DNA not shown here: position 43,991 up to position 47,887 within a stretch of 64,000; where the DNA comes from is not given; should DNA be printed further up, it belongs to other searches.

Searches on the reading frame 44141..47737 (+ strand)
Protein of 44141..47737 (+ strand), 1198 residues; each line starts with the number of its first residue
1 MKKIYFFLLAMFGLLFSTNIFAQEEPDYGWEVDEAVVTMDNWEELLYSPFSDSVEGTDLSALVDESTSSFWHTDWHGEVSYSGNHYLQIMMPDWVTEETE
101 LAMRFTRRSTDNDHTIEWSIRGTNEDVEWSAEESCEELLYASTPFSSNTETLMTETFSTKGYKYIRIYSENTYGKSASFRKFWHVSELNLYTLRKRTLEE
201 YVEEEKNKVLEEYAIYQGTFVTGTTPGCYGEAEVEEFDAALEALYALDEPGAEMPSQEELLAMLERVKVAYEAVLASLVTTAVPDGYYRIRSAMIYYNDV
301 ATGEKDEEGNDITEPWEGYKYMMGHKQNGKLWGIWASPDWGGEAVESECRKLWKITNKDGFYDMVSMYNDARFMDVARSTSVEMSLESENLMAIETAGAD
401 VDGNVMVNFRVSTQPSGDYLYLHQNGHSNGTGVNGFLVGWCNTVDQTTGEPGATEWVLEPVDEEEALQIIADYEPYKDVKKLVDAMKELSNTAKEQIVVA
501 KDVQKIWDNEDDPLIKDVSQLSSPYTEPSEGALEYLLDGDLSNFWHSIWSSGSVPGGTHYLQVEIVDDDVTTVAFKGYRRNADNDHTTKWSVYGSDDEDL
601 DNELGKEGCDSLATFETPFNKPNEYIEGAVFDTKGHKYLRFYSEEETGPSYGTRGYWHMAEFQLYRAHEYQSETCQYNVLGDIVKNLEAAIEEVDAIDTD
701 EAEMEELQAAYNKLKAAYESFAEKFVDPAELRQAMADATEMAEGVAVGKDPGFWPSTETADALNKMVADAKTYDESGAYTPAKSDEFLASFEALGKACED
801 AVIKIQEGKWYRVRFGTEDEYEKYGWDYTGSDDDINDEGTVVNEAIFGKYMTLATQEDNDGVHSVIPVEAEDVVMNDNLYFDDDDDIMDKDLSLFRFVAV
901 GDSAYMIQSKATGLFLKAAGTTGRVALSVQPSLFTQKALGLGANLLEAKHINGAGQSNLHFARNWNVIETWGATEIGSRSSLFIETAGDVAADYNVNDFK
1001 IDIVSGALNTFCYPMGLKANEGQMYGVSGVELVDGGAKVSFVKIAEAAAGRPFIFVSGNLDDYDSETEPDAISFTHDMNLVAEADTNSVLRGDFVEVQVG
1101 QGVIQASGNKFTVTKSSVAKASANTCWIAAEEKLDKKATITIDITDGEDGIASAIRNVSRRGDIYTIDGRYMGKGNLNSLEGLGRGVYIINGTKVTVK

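Call 3: search_protein_families(library=pfam, proteins=[window:44141-47737:+], max_evalue=0.01)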
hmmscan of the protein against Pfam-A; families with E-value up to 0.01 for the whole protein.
window:44141-47737:+ (1198 aa): 1 family
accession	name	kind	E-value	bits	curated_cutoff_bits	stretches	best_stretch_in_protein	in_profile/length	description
PF00754.31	F5_F8_type_C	-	3.1e-07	31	28.2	1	527-599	8-75/127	F5/8 type C domain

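Call 4: search_protein_families(library=ncbifam, proteins=[window:44141-47737:+], max_evalue=0.01)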
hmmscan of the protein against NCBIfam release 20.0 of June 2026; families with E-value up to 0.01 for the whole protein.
window:44141-47737:+ (1198 aa): 1 family
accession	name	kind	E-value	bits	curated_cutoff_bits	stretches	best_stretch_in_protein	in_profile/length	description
NF010702.0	PRK14102.1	equivalog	0.0069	16.7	115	0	669-723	27-80/108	nitrogenase-stabilizing/protective protein NifW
